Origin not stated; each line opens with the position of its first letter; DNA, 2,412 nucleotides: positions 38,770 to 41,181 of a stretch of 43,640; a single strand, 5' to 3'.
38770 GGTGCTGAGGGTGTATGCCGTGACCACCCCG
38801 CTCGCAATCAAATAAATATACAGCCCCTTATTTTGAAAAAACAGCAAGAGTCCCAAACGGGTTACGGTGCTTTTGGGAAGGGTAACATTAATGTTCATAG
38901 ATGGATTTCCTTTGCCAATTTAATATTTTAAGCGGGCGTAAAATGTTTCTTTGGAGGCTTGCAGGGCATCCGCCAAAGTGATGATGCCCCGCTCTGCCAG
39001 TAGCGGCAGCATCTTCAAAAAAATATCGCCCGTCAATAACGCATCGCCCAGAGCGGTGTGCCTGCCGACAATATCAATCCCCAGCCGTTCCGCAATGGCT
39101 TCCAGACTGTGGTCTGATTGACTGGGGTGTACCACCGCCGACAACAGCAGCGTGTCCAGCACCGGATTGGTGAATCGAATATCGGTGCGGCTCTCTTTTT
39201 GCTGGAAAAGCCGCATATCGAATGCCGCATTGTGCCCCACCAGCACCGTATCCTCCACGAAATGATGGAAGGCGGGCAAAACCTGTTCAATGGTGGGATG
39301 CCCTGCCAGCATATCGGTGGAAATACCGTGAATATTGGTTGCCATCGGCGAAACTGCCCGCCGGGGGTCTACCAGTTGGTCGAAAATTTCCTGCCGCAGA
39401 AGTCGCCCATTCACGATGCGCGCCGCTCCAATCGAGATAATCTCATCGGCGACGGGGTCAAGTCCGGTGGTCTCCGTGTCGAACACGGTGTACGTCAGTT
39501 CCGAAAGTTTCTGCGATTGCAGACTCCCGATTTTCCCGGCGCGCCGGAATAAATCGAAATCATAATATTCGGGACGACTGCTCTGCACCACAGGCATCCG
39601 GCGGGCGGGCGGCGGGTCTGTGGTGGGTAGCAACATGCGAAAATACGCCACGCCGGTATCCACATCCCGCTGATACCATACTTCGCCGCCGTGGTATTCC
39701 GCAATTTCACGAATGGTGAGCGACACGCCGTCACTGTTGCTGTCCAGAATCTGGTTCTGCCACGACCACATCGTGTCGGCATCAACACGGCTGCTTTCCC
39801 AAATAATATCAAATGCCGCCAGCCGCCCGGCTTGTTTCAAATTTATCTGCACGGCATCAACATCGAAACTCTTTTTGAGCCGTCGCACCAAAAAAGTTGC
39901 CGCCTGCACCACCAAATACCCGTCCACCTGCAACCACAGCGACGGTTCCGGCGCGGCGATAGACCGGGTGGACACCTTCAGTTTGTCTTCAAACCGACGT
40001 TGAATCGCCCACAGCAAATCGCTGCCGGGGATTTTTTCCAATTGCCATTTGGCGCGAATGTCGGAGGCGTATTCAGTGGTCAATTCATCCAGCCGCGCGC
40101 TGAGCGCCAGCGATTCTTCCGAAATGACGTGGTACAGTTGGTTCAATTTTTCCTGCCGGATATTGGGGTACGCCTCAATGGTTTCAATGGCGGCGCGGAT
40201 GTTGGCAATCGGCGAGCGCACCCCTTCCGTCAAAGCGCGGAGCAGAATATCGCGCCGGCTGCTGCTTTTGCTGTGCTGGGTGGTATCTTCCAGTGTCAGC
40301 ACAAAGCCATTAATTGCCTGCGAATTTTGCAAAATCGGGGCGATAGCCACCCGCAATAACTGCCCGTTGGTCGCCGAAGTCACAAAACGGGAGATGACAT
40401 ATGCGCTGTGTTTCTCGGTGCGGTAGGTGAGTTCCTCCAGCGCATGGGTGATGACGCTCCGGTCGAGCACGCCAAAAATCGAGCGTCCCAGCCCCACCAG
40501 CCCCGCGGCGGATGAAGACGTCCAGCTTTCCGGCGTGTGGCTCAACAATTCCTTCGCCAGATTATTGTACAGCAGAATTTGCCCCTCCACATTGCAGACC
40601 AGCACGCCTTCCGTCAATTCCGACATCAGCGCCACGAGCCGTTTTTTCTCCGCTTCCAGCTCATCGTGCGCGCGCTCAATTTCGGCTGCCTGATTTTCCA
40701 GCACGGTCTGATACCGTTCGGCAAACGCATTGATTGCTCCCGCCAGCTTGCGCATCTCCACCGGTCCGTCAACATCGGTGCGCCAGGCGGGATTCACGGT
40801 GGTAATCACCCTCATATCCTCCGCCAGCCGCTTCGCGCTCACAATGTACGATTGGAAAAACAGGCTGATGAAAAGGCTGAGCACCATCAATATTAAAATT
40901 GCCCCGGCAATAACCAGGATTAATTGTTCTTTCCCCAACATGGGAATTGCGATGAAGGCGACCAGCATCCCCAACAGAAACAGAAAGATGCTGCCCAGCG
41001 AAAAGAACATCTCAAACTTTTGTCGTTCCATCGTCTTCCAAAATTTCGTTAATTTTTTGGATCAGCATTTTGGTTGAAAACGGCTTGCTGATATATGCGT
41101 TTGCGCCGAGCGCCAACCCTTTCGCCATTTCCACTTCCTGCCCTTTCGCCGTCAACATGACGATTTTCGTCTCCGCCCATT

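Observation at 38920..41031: Pseudo-histidine kinase (His to Glu in the H-box, no ATP-lid motifs) covalently fused to an intact DEDDh exonuclease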

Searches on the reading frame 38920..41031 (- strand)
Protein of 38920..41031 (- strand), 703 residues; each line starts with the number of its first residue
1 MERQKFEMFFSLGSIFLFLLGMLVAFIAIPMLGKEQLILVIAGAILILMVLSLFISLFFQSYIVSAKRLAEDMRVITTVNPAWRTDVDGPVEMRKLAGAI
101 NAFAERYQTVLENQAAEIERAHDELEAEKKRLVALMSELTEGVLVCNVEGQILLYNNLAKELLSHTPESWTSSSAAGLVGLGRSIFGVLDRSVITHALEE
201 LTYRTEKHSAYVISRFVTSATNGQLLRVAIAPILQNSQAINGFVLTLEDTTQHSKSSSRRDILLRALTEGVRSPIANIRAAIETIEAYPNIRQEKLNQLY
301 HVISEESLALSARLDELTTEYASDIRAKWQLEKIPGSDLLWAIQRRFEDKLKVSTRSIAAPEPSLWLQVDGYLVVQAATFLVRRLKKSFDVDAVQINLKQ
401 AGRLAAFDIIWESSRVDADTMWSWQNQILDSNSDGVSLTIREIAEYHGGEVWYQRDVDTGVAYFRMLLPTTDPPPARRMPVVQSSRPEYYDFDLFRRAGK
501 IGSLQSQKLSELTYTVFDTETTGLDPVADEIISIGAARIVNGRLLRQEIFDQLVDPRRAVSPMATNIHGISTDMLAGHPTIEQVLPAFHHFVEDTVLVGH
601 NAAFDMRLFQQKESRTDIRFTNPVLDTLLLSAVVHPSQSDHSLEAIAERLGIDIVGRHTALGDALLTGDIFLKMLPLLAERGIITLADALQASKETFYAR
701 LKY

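Call 3: search_protein_families(library=pfam, proteins=[window:38920-41031:-], max_evalue=0.1)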
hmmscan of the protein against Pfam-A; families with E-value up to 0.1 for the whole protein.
window:38920-41031:- (703 aa): 8 families
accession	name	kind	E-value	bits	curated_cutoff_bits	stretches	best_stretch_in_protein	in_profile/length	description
PF00929.31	RNase_T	-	3.6e-35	122.4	24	1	516-671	2-164/164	Exonuclease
PF01612.26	DNA_pol_A_exo1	-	3.8e-05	24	23.6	1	508-650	16-127/173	3'-5' exonuclease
PF13482.12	RNase_H_2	-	0.00013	22.4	22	1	517-654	3-117/165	RNase_H superfamily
PF21762.3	DEDDh_C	-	0.00032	21.4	27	1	594-674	107-188/188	DNA polymerase III subunit epsilon-like, C-terminal domain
PF00989.32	PAS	-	0.0035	17.8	22.6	1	131-178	2-49/113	PAS fold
PF13426.13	PAS_9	-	0.028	15.1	27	0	141-252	2-103/103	PAS domain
PF23216.1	WH_CYT4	-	0.051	14.2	27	0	95-145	3-53/97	Mitochondrial protein cyt-4, winged helix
PF22619.2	DNA_polI_exo1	-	0.074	13.3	27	0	602-655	52-105/140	DNA polymerase I, ribonuclease H-like domain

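Call 4: search_protein_families(library=ncbifam, proteins=[window:38920-41031:-], max_evalue=0.1)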
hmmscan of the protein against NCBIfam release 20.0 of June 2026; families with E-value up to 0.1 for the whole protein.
window:38920-41031:- (703 aa): 41 families (the best 25 are shown)
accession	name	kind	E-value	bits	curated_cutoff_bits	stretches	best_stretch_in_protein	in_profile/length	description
NF001688.0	PRK00448.1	equivalog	9.4e-46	156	873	1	505-692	416-602/1445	PolC-type DNA polymerase III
NF005906.0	PRK07883.1-4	equivalog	1.9e-43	148.6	495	1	508-692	2-186/563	DEDD exonuclease domain-containing protein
TIGR01405.1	polC_Gram_pos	equivalog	3.5e-42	144.2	1043.45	1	504-700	181-377/1211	DNA polymerase III subunit alpha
NF005836.0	PRK07740.1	equivalog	1.6e-37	129.2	261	1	506-689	53-237/244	hypothetical protein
NF005905.0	PRK07883.1-3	equivalog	6.3e-37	127.4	508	1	507-694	19-207/581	DEDD exonuclease domain-containing protein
NF005907.0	PRK07883.1-5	equivalog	2.4e-36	125.3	454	1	508-695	24-212/584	DEDD exonuclease domain-containing protein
NF005289.0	PRK06807.1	equivalog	1.2e-35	123.3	335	1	512-674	8-168/313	3'-5' exonuclease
TIGR00573.1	dnaq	subfamily_domain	1.1e-31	110.1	71.5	1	509-675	4-174/217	exonuclease, DNA polymerase III, epsilon subunit family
TIGR01407.1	dinG_rel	hypoth_equivalog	9.2e-31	106.9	547.7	1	513-696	1-183/889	putative DnaQ family exonuclease/DinG family helicase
NF004316.1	PRK05711.1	equivalog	1.6e-30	106.5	196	1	516-675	5-170/234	DNA polymerase III subunit epsilon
TIGR01406.1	dnaQ_proteo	equivalog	9.9e-29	100.6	222.7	1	516-675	4-169/231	DNA polymerase III subunit epsilon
NF005981.0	PRK08074.1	equivalog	1.2e-26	93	789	1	513-693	4-184/931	ATP-dependent DNA helicase DinG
NF006601.0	PRK09145.1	equivalog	3.2e-26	92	189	1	514-675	31-198/207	3'-5' exonuclease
NF005904.0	PRK07883.1-2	equivalog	4.4e-26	91.3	969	1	508-695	26-214/584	DEDD exonuclease domain-containing protein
NF004964.0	PRK06310.1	equivalog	2.4e-25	89.4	236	1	509-674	4-170/250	DNA polymerase III subunit epsilon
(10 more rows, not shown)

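Call 5: find_homologous_proteins(query=window:38920-41031:-, max_evalue=0.00001)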
Query window:38920-41031:- (703 aa): 3101 proteins with E <= 0.00001 among 8000 candidates; the best 120 are listed.
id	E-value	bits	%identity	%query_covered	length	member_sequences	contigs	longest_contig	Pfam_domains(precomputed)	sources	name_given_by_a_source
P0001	0.0e+0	1508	98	100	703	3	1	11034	PF00929.32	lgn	-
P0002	0.0e+0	1257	81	100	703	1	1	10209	PF00929.32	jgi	-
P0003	3.6e-279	946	61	100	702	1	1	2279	PF00929.32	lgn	-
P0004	1.8e-273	927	60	100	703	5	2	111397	PF00929.32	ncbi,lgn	-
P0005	2.3e-269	913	59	100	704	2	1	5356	PF00929.32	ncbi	-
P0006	3.5e-269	913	59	100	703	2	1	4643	PF00929.32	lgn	-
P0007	8.2e-269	911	58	100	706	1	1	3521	PF00929.32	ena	-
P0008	3.6e-267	906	59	100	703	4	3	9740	PF00929.32,PF08448.17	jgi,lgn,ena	jgi:DNA polymerase-3 subunit epsilon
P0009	2.0e-265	900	58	100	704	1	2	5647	PF13426.14,PF00929.32,PF08448.17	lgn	-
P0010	1.4e-264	897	57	100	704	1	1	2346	PF13426.14,PF00929.32,PF00989.32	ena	-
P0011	2.9e-264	896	58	100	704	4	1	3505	PF00929.32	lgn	-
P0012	3.8e-263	893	57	100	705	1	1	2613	PF00929.32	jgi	-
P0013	6.5e-263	892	57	100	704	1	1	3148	PF00929.32,PF08448.17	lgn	-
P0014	8.6e-263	891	57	100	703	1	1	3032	PF00929.32,PF00989.32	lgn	-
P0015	1.7e-262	890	58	100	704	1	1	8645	PF00929.32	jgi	jgi:DNA polymerase-3 subunit epsilon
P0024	1.2e-258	878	62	92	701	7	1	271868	PF00929.32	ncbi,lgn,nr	ncbi:MAG: DNA polymerase III subunit epsilon [Chloroflexota bacterium]|nr:MAG: DNA polymerase III su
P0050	7.4e-248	842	55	100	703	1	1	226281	PF00929.32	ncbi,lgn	-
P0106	9.0e-207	706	48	100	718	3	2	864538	PF00929.32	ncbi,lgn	-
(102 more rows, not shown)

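Call 6: search_solved_structures(query=window:38920-41031:-, max_evalue=1, show_alignments=0)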
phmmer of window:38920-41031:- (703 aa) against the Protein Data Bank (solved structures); distinct sequences matched with E-value up to 1: 21.
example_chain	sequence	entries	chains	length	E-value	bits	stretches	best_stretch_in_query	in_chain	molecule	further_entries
2p1j_A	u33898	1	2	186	1.1e-30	109.6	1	509-682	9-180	DNA polymerase III polC-type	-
9qpc_A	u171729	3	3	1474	6.1e-25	90.7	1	507-670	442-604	DNA polymerase III PolC-type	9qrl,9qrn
1j53_A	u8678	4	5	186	7.7e-17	63.9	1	515-674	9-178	DNA polymerase III, epsilon chain | DNA polymerase III epsilon subunit | DNA POLYMERASE III SUBUNIT EPSILON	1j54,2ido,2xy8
2gui_A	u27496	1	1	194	7.7e-17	63.9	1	515-674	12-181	DNA polymerase III epsilon subunit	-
5fku_D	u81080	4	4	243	1.3e-16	63.2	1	515-675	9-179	DNA POLYMERASE III SUBUNIT EPSILON | DNA POLYMERASE III EPSILON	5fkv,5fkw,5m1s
8zef_A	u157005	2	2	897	3.3e-13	51.9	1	512-694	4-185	3'-5' exonuclease DinG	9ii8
8fy9_A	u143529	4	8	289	3.3e-13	51.9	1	498-667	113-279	Cas2-DEDDh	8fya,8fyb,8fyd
8fyc_K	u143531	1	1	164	1.1e-12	50.2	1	513-668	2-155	DEDDh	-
8h18_A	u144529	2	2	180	1.3e-09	40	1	513-678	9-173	DnaQ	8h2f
4fzx_C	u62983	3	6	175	3.2e-09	38.7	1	516-611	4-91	Exodeoxyribonuclease 10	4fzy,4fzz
4i5s_A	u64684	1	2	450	1.7e-08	36.3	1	39-401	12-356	Putative histidine kinase CovS; VicK-like protein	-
4mn5_A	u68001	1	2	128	0.0053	18.2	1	118-255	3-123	Sensor protein kinase WalK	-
9qrf_A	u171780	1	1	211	0.01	17.3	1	595-654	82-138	ancestor of diDNase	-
7duc_A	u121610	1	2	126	0.013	16.9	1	119-253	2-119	Sensor protein kinase WalK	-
9l8b_A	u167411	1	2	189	0.033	15.5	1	515-674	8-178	exodeoxyribonuclease III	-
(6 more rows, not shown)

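Call 12: find_encoding_contigs(protein=P0004, flank=10000, max_places=2)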
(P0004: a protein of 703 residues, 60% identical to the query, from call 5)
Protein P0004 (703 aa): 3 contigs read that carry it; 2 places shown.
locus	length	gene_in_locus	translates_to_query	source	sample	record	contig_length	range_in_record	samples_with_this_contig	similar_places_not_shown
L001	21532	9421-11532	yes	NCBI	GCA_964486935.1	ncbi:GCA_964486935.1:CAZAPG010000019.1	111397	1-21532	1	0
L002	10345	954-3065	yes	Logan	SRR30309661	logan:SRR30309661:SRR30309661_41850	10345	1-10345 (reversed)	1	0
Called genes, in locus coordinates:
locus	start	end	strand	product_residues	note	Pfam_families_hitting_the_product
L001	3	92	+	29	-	?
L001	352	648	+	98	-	PF13937:DUF4212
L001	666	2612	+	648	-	PF00474:SSF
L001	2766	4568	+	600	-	PF00027:cNMP_binding, PF00571:CBS, PF03445:DUF294, PF10335:DUF294_C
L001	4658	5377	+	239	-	-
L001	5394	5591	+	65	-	-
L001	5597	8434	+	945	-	PF00512:HisKA, PF02518:HATPase_c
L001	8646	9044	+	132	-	-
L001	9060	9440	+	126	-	PF23198:PDE8A_N (weak), PF00072:Response_reg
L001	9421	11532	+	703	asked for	PF00929:RNase_T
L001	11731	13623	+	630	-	PF16177:ACAS_N, PF00501:AMP-binding, PF13193:AMP-binding_C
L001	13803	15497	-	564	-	-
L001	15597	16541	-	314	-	-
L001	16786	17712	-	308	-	-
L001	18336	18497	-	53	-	-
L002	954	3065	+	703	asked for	PF00929:RNase_T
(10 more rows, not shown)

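Call 13: find_encoding_contigs(protein=P0106, flank=10000, max_places=2)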
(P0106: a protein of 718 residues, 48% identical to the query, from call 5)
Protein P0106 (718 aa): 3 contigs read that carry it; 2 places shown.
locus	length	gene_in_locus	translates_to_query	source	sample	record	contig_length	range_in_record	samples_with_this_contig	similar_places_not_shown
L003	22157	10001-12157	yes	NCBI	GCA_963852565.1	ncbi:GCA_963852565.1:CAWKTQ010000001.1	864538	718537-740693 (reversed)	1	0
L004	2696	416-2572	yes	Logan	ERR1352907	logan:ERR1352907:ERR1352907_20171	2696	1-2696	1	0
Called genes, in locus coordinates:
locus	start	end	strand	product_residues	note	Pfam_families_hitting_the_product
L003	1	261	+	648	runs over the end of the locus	PF16177:ACAS_N, PF00501:AMP-binding, PF13193:AMP-binding_C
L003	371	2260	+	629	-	PF16177:ACAS_N, PF00501:AMP-binding, PF13193:AMP-binding_C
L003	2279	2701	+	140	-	PF13937:DUF4212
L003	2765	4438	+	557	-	PF00474:SSF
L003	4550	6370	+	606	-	PF00027:cNMP_binding, PF00571:CBS, PF03445:DUF294, PF10335:DUF294_C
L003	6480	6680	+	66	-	-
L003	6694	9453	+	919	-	PF00512:HisKA, PF02518:HATPase_c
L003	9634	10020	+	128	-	PF00072:Response_reg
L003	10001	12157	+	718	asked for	PF00929:RNase_T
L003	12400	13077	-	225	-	PF08713:DNA_alkylation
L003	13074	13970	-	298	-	-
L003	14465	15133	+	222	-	PF00881:Nitroreductase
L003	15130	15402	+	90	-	-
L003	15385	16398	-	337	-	PF02613:Nitrate_red_del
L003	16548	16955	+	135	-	PF00571:CBS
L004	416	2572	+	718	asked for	PF00929:RNase_T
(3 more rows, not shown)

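Call 24: find_encoding_contigs(protein=P0024, flank=10000, max_places=1)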
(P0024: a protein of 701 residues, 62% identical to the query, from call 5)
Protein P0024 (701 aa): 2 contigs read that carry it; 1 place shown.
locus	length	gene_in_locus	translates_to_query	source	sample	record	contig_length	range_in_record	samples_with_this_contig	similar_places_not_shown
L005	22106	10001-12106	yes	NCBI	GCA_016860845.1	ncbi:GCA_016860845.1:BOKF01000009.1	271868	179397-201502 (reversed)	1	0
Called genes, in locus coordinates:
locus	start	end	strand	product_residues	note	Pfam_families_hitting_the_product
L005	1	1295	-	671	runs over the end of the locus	PF01590:GAF, PF13185:GAF_2, PF13492:GAF_3 (faint), PF01590:GAF, PF13185:GAF_2, PF02518:HATPase_c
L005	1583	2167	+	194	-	-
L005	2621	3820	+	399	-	-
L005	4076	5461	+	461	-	PF00999:Na_H_Exchanger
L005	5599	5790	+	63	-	-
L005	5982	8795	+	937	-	PF00512:HisKA, PF02518:HATPase_c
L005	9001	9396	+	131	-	-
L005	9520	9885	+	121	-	PF23198:PDE8A_N (weak), PF00072:Response_reg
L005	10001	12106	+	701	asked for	PF00929:RNase_T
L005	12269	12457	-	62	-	-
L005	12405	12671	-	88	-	PF27350:AF_1447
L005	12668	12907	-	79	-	-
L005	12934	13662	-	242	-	PF27126:NmeDI_C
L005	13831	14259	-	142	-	PF01844:HNH, PF14279:HNH_5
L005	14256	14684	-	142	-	-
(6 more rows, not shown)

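Call 25: find_encoding_contigs(protein=P0050, flank=10000, max_places=1)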
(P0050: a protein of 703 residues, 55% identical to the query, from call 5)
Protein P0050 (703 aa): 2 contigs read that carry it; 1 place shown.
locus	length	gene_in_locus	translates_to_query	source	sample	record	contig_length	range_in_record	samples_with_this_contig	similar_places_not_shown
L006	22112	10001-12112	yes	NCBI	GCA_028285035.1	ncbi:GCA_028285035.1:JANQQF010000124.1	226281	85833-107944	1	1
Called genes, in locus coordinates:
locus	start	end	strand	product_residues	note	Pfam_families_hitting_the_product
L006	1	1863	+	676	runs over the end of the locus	PF16177:ACAS_N, PF00501:AMP-binding, PF13193:AMP-binding_C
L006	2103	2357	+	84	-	PF13937:DUF4212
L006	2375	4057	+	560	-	PF00474:SSF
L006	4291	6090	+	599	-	PF00027:cNMP_binding, PF00571:CBS, PF03445:DUF294, PF10335:DUF294_C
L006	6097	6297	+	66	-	-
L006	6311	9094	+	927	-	PF00512:HisKA, PF02518:HATPase_c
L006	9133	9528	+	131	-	-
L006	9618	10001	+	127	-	PF23198:PDE8A_N (weak), PF00072:Response_reg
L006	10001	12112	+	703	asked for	PF00929:RNase_T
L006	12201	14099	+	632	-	PF16177:ACAS_N, PF00501:AMP-binding, PF13193:AMP-binding_C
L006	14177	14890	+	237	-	PF00106:adh_short, PF08659:KR, PF13561:adh_short_C2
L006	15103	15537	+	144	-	-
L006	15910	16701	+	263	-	PF00106:adh_short, PF08659:KR, PF13561:adh_short_C2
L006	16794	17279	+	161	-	-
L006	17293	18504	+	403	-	PF09712:PHA_synth_III_E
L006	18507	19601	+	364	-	PF07167:PhaC_N (weak), PF00561:Abhydrolase_1, PF12146:Hydrolase_4 (faint), PF11339:DUF3141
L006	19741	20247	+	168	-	-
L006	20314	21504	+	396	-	PF00108:Thiolase_N, PF00109:ketoacyl-synt (weak), PF02803:Thiolase_C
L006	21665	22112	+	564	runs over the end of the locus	PF17128:DUF5107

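Call 26: find_encoding_contigs(protein=P0001, flank=10000, max_places=1)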
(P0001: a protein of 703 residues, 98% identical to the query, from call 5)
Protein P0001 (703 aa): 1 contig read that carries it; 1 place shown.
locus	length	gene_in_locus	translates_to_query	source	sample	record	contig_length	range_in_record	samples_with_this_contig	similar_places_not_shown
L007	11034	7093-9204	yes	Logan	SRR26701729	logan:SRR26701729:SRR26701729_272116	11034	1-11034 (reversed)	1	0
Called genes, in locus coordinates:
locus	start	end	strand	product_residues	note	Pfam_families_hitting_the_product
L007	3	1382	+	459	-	?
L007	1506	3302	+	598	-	PF00027:cNMP_binding, PF00571:CBS, PF03445:DUF294, PF10335:DUF294_C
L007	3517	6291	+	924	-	PF00512:HisKA, PF02518:HATPase_c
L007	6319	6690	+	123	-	-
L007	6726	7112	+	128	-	PF23198:PDE8A_N (weak), PF00072:Response_reg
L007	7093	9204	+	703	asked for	PF00929:RNase_T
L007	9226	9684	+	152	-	PF14317:YcxB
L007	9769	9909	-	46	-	-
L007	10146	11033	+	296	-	?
